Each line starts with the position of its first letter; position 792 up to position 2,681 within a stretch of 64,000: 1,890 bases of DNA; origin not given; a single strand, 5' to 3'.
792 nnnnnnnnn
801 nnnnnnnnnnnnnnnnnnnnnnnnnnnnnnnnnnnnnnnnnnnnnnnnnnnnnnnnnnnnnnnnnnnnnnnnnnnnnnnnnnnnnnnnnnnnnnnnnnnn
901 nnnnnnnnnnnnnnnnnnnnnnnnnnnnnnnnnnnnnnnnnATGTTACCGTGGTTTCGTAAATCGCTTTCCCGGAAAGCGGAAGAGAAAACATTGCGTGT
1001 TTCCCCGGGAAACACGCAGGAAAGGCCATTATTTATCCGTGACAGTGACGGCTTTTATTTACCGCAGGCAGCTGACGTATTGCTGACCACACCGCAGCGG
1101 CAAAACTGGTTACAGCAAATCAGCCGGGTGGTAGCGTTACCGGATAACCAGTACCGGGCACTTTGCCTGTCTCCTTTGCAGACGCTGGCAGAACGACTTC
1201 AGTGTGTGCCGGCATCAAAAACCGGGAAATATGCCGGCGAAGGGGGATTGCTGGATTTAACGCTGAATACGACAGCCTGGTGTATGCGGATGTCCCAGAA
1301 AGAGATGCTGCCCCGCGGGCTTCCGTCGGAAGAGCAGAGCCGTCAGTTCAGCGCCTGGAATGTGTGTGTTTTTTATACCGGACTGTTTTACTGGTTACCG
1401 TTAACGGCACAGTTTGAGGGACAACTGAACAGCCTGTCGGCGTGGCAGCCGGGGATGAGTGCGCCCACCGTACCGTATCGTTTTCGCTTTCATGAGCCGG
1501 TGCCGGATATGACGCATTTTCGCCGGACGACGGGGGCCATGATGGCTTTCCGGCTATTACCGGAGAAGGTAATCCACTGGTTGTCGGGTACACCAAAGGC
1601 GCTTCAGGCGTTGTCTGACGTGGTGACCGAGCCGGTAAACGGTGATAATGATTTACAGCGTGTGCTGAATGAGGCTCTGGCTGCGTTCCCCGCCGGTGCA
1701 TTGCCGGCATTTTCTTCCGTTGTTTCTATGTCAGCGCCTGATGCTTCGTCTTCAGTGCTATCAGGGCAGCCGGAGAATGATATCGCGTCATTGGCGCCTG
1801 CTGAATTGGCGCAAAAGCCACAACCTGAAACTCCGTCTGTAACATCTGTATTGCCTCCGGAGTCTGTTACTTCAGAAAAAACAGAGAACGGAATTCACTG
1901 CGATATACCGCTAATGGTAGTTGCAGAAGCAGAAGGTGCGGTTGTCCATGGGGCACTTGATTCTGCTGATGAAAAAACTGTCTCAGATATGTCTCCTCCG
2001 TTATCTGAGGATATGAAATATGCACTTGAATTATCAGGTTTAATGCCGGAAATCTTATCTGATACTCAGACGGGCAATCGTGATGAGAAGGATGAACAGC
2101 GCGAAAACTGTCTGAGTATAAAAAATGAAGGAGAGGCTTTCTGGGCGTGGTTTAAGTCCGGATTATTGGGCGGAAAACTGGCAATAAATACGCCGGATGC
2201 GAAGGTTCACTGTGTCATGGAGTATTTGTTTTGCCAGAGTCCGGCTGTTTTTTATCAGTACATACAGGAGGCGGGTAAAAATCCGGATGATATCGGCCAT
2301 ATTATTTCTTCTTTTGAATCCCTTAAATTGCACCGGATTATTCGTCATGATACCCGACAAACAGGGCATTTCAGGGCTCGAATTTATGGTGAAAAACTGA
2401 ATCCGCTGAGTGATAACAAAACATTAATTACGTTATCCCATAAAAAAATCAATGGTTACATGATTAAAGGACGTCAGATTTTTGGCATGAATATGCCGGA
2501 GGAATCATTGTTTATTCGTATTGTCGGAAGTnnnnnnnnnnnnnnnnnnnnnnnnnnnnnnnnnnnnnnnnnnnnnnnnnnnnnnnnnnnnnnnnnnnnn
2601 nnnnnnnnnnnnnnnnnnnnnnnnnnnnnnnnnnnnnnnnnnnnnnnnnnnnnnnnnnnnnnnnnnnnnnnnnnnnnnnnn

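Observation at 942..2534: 530-aa two-domain protein translationally coupled to the recombinase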

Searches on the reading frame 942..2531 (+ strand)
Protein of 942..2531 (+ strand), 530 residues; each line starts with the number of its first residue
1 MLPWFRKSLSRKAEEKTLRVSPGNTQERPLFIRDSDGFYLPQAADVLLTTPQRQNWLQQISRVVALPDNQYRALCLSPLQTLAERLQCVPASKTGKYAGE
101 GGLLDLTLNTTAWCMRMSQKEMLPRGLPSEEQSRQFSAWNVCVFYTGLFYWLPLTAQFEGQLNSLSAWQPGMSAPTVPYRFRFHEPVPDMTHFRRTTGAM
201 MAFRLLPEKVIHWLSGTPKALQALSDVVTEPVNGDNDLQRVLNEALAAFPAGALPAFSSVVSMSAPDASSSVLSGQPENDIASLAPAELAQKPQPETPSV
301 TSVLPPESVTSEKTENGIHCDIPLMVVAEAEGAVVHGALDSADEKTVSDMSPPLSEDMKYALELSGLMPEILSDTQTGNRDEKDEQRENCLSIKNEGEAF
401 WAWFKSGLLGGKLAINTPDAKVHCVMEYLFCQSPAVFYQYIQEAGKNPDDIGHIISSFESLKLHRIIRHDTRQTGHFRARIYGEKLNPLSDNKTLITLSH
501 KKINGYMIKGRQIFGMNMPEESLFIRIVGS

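Call 6: search_protein_families(proteins=[window:942-2531:+], library=ncbifam, max_evalue=0.1)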
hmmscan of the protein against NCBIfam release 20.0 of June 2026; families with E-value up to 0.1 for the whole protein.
window:942-2531:+ (530 aa): 2 families
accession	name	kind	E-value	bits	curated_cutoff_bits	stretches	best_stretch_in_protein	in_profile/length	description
TIGR03760.1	ICE_TraI_Pfluor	equivalog_domain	2.1e-54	184.5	161.4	1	37-247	2-211/218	integrating conjugative element relaxase, PFGI-1 class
NF041494.1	MobH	equivalog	3.4e-26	92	200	1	43-247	6-217/340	MobH family relaxase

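Call 7: profile_search(protein=window:942-2531:+)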
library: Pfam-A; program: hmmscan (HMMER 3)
A. the first sequence (530 residues): domains with independent E <= 10: 2; with E <= 0.001: 2
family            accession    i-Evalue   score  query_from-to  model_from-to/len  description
TraI_2            PF07514.17    9.9e-23    81.0      37-245         1-217/324  Putative helicase
TraI_2_C          PF07515.17    5.7e-15    55.9     396-484         2-95/126  Putative conjugal transfer nickase/helicase TraI C-term

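Call 10: search_solved_structures(query=window:942-2531:+, max_evalue=1, show_alignments=2)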
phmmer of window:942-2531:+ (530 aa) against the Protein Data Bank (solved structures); distinct sequences matched with E-value up to 1: 23.
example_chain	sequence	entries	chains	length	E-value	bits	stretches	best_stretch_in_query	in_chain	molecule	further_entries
2ipq_X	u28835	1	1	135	3.1e-11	45.9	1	392-528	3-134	Hypothetical protein STY4665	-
3kq5_A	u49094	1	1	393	8e-05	24.7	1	397-449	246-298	Hypothetical cytosolic protein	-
9o04_D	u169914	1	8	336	0.025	16.5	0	131-166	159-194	Serine/threonine-protein phosphatase 2A catalytic subunit alpha isoform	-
2ie3_C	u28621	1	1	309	0.099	14.5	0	131-166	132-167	Serine/threonine-protein phosphatase 2A catalytic subunit alpha isoform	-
8uwb_C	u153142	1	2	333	0.13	14.1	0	131-166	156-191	Serine/threonine-protein phosphatase 2A 65 kDa regulatory subunit A alpha isoform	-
8uo5_C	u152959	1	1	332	0.14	14.1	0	131-166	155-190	Serine/threonine-protein phosphatase 2A catalytic subunit alpha isoform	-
4i5l_C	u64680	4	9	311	0.14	14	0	131-166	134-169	Serine/threonine-protein phosphatase 2A catalytic subunit alpha isoform, PP2A-alpha | Serine/threonine-protein phosphatase 2A catalytic subunit alpha isoform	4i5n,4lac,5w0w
8rbx_q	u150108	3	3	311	0.15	13.9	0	131-166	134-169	Serine/threonine-protein phosphatase 2A catalytic subunit alpha isoform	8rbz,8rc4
3c5w_C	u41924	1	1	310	0.15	13.9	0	131-166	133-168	PP2A C subunit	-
8so0_C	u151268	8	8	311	0.16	13.9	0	131-166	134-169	Serine/threonine-protein phosphatase 2A catalytic subunit alpha isoform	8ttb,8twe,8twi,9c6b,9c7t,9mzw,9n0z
3p71_C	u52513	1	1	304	0.16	13.8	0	131-166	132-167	Serine/threonine-protein phosphatase 2A catalytic subunit alpha isoform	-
6nts_C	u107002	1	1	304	0.16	13.8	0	131-166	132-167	Serine/threonine-protein phosphatase 2A catalytic subunit alpha isoform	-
2nyl_C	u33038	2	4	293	0.17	13.8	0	131-166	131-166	Serine/threonine-protein phosphatase 2A catalytic subunit alpha isoform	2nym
2ie4_C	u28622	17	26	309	0.17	13.7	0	131-166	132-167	Serine/threonine-protein phosphatase 2A catalytic subunit alpha isoform | PP2A-C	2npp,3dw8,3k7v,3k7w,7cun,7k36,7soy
2iae_C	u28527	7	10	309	0.17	13.7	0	131-166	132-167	Serine/threonine-protein phosphatase 2A catalytic subunit alpha isoform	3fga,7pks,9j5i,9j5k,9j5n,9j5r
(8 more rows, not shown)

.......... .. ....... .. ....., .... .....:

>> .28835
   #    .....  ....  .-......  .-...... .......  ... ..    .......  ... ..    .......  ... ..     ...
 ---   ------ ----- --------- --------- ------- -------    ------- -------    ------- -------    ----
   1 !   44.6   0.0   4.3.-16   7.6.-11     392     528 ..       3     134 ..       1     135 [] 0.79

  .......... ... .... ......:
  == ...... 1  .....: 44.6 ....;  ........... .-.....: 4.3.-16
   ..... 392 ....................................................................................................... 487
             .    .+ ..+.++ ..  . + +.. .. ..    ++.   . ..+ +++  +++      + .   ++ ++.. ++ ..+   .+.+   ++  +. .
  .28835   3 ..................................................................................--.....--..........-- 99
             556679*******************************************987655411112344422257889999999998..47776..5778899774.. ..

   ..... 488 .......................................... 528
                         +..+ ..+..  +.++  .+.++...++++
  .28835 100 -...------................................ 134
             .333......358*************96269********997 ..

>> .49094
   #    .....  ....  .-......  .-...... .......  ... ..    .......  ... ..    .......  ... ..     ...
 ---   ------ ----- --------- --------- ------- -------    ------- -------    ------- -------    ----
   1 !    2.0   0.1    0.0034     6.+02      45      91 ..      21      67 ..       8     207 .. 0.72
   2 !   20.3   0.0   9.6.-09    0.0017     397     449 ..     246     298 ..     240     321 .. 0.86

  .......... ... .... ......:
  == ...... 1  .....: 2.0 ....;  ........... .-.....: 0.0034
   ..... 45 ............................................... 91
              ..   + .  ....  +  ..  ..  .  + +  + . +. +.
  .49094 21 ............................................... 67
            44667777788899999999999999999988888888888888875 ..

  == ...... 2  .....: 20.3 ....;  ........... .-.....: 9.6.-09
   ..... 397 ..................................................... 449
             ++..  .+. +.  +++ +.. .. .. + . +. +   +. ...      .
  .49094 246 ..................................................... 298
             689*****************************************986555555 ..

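Call 11: search_dna_similar(query=window:942-2531:+, collection=plasmids, mode=protein, max_rows=25, rows=spread)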
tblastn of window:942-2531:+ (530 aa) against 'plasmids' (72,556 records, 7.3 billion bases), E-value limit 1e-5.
Records with a match: 55; places in all: 55; records where one place covers at least 80% of the query: 9.
Best place of each record, by identity: <60% 55.
By first word of the organism name: Pantoea 11; Pseudomonas 11; Vibrio 5; Marinobacter 5; Stutzerimonas 4; Klebsiella 3; Escherichia 2; Salmonella 2; Duffyella 2; Ralstonia 2; and 8 more.
By predicted mobility (MOB-suite, as given by PLSDB): non-mobilizable 28; conjugative 25; mobilizable 2.
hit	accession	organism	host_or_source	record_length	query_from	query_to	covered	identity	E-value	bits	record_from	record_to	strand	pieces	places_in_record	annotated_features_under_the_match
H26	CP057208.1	Escherichia coli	culture,Pooled sheep faecal samples ...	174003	36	525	92%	30.6%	2e-53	202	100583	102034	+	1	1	TraI domain-containing protein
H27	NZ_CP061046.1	Salmonella enterica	bacterial culture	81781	37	525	92%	30.6%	2e-48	187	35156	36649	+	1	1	TraI domain-containing protein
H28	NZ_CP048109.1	Klebsiella michiganensis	Bactrocera dorsalis,cell culture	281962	37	522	92%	30.0%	7e-48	186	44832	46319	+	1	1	TraI domain-containing protein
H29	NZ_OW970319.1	Pantoea agglomerans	Olive knot caused by Pseudomonas ...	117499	37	482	84%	27.5%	4e-40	163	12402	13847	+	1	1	TraI domain-containing protein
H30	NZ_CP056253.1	Citrobacter sp. RHBSTW-00903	culture,Wastewater influent sample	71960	37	522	60%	34.2%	5e-31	201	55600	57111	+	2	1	TraI domain-containing protein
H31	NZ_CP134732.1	Pantoea agglomerans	cell culture,stem [BTO:0001300],Rubus ...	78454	20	225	39%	40.9%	6e-36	150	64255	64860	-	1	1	TraI domain-containing protein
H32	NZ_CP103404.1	Pantoea agglomerans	cell culture,leaves of diseased walnut ...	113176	37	234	37%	39.4%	6e-36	150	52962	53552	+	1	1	helicase/relaxase domain-containing protein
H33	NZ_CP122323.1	Pantoea agglomerans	Gypsophila paniculata,whole organism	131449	37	234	37%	38.7%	7e-35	147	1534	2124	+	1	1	TraI domain-containing protein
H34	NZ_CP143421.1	Pantoea agglomerans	Phaseolus vulgaris,cell ...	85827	37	234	37%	38.2%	1e-34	146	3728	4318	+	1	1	TraI domain-containing protein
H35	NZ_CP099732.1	Pantoea agglomerans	cell culture,Rotten Potato Tubers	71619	37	234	37%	37.9%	1e-35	149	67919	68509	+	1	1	TraI domain-containing protein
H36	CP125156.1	Klebsiella pneumoniae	-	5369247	37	225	36%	36.6%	2e-24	115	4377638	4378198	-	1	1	TraI domain-containing protein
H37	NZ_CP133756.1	Pseudomonas aeruginosa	Homo sapiens,sputum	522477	7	218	40%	30.1%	1e-13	82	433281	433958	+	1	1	mobH: MobH family relaxase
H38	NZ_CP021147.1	Vibrio campbellii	Penaeus vannamei,Single cell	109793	4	274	51%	23.5%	8e-7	60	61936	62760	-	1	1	mobH: MobH family relaxase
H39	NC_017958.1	Tistrella mobilis KA081020-065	-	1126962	37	218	34%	32.4%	4e-14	83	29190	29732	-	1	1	record has no annotation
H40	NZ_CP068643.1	Vibrio parahaemolyticus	Penaeus vannamei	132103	64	285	42%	26.3%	3e-7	61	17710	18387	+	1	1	mobH: MobH family relaxase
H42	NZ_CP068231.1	Aeromonas caviae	combined sewer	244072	37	218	34%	31.7%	6e-13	79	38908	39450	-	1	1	mobH: MobH family relaxase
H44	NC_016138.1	Pseudomonas aeruginosa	-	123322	29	219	36%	29.7%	7e-11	73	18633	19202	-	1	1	mobH: MobH family relaxase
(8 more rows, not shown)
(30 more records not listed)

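Call 13: find_homologous_proteins(query=window:942-2531:+, max_evalue=0.00001)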
Query window:942-2531:+ (530 aa): 30 proteins with E <= 0.00001 among 8000 candidates.
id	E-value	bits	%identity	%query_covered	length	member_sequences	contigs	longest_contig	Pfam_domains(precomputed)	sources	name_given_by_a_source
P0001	0.0e+0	1214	100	100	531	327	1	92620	PF07514.18,PF07515.18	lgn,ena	-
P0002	0.0e+0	1091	91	100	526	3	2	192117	PF07514.18,PF07515.18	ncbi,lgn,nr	ncbi:TPA: TraI domain-containing protein [Proteus mirabilis]|nr:TraI domain-containing protein [Prot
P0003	0.0e+0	1088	90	100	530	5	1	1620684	PF07514.18,PF07515.18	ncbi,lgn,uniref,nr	ncbi:TraI domain-containing protein [Morganella morganii subsp. morganii]|uniref:TraI domain-contain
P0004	0.0e+0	1070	89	100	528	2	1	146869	PF07514.18,PF07515.18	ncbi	ncbi:TraI domain-containing protein [Escherichia coli]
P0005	0.0e+0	1063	88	100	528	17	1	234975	PF07514.18,PF07515.18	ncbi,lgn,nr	ncbi:TPA: TraI domain-containing protein [Morganella morganii]|nr:TraI domain-containing protein [Mo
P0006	0.0e+0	1051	87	100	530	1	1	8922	PF07514.18,PF07515.18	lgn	-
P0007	1.2e-291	986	83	100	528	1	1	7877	PF07514.18,PF07515.18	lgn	-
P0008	6.4e-220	749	92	70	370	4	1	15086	PF07514.18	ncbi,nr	ncbi:TraI domain-containing protein [Escherichia coli]|nr:TraI domain-containing protein [Escherichi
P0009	7.2e-220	749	66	100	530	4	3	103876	PF07514.18,PF07515.18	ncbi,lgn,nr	ncbi:TPA: TraI domain-containing protein [Proteus mirabilis]|nr:TraI domain-containing protein [Prot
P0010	1.8e-182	626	56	100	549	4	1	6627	PF07514.18,PF07515.18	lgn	-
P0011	2.3e-176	606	54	98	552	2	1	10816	PF07514.18,PF07515.18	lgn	-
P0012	1.0e-175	604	86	62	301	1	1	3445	PF07515.18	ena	-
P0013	4.8e-175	601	55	98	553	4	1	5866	PF07514.18,PF07515.18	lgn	-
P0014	8.7e-171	587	53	99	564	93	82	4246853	PF07514.18,PF07515.18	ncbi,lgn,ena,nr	ncbi:TPA: TraI domain-containing protein [Escherichia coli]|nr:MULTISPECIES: TraI domain-containing 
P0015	5.8e-170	584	53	99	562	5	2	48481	PF07514.18,PF07515.18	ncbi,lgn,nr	ncbi:DNA-binding domain-containing protein [Escherichia coli]|nr:DNA-binding domain-containing prote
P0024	1.7e-114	402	42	99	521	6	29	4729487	PF07514.18,PF07515.18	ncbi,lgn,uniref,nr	ncbi:TraI domain-containing protein [Providencia hangzhouensis]|uniref:Integrating conjugative eleme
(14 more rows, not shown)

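Call 22: get_annotated_region(hit=H44, flank=3000)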
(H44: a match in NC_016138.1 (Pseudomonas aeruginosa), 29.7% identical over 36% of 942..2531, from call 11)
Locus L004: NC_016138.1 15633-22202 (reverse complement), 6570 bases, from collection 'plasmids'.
description: Pseudomonas aeruginosa plasmid pUM505, complete sequence
organism: Pseudomonas aeruginosa (NCBI taxid 287)
taxonomy: Bacteria; Pseudomonadota; Gammaproteobacteria; Pseudomonadales; Pseudomonadaceae; Pseudomonas; Pseudomonas aeruginosa
host: -; source: -; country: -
typing (MOB-suite, as given by PLSDB): conjugative; replicon rep_cluster_322; relaxase MOBH; mating-pair formation MPF_G
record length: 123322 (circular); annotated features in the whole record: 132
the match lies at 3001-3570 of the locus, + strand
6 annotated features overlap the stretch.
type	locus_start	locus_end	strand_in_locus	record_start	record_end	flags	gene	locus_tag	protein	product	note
CDS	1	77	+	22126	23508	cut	-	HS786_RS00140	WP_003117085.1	integrating conjugative element protein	-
CDS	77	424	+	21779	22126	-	-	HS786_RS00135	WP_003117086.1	hypothetical protein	-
CDS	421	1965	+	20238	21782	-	-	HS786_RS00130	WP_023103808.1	conjugal transfer protein TraG N-terminal domain-containing protein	-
CDS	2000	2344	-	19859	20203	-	-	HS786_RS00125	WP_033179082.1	DUF3742 family protein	-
CDS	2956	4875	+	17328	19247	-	mobH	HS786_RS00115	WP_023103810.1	MobH family relaxase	-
CDS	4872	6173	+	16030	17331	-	-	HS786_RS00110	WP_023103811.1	site-specific integrase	GO:0015074 - DNA integration [Evidence IEA]; GO:0006310 - DNA recombination [Evidence IEA]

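Call 23: get_annotated_region(hit=H42, flank=3000)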
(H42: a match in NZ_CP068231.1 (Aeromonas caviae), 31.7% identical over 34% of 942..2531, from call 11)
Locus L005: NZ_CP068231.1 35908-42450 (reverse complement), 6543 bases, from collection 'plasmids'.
description: Aeromonas caviae strain Aero21 plasmid p1
organism: Aeromonas caviae (NCBI taxid 648)
taxonomy: Bacteria; Pseudomonadota; Gammaproteobacteria; Aeromonadales; Aeromonadaceae; Aeromonas; Aeromonas caviae
host: -; source: combined sewer; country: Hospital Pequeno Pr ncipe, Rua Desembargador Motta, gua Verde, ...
typing (MOB-suite, as given by PLSDB): conjugative; replicon IncP,rep_cluster_2037; relaxase MOBH,MOBP; mating-pair formation MPF_T
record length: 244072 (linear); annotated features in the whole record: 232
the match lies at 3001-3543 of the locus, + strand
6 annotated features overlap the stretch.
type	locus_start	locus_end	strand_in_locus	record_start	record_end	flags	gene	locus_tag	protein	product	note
CDS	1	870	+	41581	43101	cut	-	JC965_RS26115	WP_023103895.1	conjugal transfer protein TraG N-terminal domain-containing protein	-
CDS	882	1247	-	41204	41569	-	-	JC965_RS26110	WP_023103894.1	DUF3742 family protein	-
CDS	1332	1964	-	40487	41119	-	-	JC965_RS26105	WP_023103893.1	RES family NAD+ phosphorylase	-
CDS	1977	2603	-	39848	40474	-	-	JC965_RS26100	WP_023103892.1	hypothetical protein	-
CDS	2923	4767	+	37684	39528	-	mobH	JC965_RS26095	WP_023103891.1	MobH family relaxase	-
CDS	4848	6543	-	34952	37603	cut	-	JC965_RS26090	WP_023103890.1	excinuclease ABC subunit UvrA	-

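Call 24: get_annotated_region(hit=H38, flank=3000)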
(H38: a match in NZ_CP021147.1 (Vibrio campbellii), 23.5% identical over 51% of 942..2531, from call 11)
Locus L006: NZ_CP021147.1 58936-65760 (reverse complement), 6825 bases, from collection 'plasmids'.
description: Vibrio campbellii strain LA16-V1 plasmid pLA16-1, complete sequence
organism: Vibrio campbellii (NCBI taxid 680)
taxonomy: Bacteria; Pseudomonadota; Gammaproteobacteria; Vibrionales; Vibrionaceae; Vibrio; Vibrio campbellii
host: -; source: Penaeus vannamei,Single cell; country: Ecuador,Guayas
typing (MOB-suite, as given by PLSDB): conjugative; relaxase MOBH; mating-pair formation MPF_F
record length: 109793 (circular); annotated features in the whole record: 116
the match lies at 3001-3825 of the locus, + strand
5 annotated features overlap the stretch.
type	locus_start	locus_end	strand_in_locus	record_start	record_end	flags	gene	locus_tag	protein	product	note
CDS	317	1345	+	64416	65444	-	-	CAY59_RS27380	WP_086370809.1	replication initiation protein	GO:0006270 - DNA replication initiation [Evidence IEA]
CDS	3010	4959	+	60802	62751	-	mobH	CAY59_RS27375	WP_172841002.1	MobH family relaxase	-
CDS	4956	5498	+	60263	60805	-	-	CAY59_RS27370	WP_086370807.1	STY4526/YPO1902 family pathogenicity island replication protein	-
CDS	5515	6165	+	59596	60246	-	-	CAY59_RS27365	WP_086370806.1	PFL_4669 family integrating conjugative element protein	-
CDS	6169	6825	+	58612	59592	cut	-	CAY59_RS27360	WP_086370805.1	hypothetical protein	-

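Call 36: find_related_loci(query=A2, collection=genome_contigs, flank=6000)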
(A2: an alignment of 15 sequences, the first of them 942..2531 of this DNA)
Query A2 (530 aa) in genome_contigs; peptide patterns used: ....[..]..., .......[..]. (x = any residue, [..] = any of these).
32 stretches matched a pattern; 7 encode a relative of the query (tblastn E <= 1e-3); 7 distinct loci.
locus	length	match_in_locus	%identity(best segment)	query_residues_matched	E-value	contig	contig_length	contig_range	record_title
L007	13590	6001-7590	100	1-530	0e+0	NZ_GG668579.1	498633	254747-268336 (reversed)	Proteus mirabilis ATCC 29906 SCAFFOLD4, whole genome shotgun sequence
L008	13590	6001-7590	100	1-530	0e+0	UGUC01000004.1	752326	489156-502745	Providencia stuartii strain NCTC11800 genome assembly, contig: ERS513146SCcontig000004, whole genome shotgun sequence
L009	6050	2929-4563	34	20-525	2e-83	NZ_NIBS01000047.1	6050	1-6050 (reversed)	Xenorhabdus budapestensis strain DSM 16342 Xbud_47, whole genome shotgun sequence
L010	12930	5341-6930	34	36-525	5e-82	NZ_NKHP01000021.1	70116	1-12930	Xenorhabdus indica strain DSM 17382 Xind_21, whole genome shotgun sequence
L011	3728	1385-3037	33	5-525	1e-72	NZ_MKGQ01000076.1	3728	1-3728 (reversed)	Xenorhabdus eapokensis strain DL20 Xedl_76, whole genome shotgun sequence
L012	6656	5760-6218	45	5-161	2e-28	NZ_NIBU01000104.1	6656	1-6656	Xenorhabdus innexi strain DSM 16336 Xinn_104, whole genome shotgun sequence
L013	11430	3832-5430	32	17-525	6e-71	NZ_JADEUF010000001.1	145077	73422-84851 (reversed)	Xenorhabdus griffiniae strain VH1 Xg_VH1_1, whole genome shotgun sequence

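Call 56: predict_structure(alignment_id=A3)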
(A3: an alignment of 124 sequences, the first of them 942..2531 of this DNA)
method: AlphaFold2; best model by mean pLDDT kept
length: 530 residues; sequences in the alignment: 124
mean_pLDDT: 80.6   pTM: 0.55
mean pLDDT of the five models: 80.6, 80.6, 79.9, 78.7, 78.5
residues with pLDDT >= 90: 329; 70-90: 40; 50-70: 60; < 50: 101
segments of 3 or more residues with pLDDT < 50: 10-12, 16-19, 263-270, 272-278, 280-292, 307-341, 343-351, 369-380
pLDDT, mean of each block of 10 residues (from residue 1): 53 50 63 94 97 97 95 98 98 94 98 96 94 96 98 96 97 97 93 93 96 97 93 82 95 78 48 46 42 48 50 42 43 43 44 65 62 44 51 80 98 98 97 98 96 96 91 91 93 90 98 96 90
secondary structure, 60 per line:
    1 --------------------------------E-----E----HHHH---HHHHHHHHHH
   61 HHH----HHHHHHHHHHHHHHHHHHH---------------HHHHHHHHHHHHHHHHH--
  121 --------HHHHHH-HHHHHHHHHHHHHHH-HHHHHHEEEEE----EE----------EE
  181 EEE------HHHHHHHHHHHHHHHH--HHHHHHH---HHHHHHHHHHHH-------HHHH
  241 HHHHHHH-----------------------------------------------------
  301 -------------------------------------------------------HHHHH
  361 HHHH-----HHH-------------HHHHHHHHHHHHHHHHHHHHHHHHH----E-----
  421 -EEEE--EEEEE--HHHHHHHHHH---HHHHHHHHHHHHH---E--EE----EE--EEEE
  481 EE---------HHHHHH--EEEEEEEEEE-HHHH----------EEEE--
elements in order: H44-47 H51-63 H68-86 H102-118 H129-134 H136-150 H152-157 E158-162 E179-183 H190-205 H208-214 H218-229 H237-247 H356-364 H386-410 E422-425 E428-432 H435-444 H448-460 E477-482 H492-497 E500-509 H511-514 E525-528

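Call 59: find_encoding_contigs(protein=P0014, flank=5000, max_places=2)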
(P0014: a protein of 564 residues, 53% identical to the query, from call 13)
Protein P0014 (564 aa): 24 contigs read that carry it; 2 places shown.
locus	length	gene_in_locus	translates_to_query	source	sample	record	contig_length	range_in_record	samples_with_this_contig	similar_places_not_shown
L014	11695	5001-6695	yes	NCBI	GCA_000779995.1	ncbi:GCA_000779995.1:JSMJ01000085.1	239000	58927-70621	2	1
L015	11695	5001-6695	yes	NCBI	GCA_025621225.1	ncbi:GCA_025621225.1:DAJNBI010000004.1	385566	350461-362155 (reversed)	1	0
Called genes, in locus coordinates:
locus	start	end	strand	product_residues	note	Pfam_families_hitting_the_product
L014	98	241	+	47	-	-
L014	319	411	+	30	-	-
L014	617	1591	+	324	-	PF08401:ArdcN, PF18818:MPTase-PolyVal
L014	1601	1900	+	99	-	PF06755:CbtA_toxin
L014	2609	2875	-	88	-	-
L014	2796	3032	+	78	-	-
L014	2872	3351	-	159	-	-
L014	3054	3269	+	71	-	PF18406:DUF1281_C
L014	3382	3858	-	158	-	-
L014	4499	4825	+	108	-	-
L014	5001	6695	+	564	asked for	PF07514:TraI_2, PF07515:TraI_2_C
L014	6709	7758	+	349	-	PF13495:Phage_int_SAM_4 (faint), PF00589:Phage_integrase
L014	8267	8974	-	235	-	PF04474:DUF554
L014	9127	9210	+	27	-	PF23506:YqgH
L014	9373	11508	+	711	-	PF03709:OKR_DC_1_N, PF01276:OKR_DC_1, PF03711:OKR_DC_1_C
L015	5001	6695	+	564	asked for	PF07514:TraI_2, PF07515:TraI_2_C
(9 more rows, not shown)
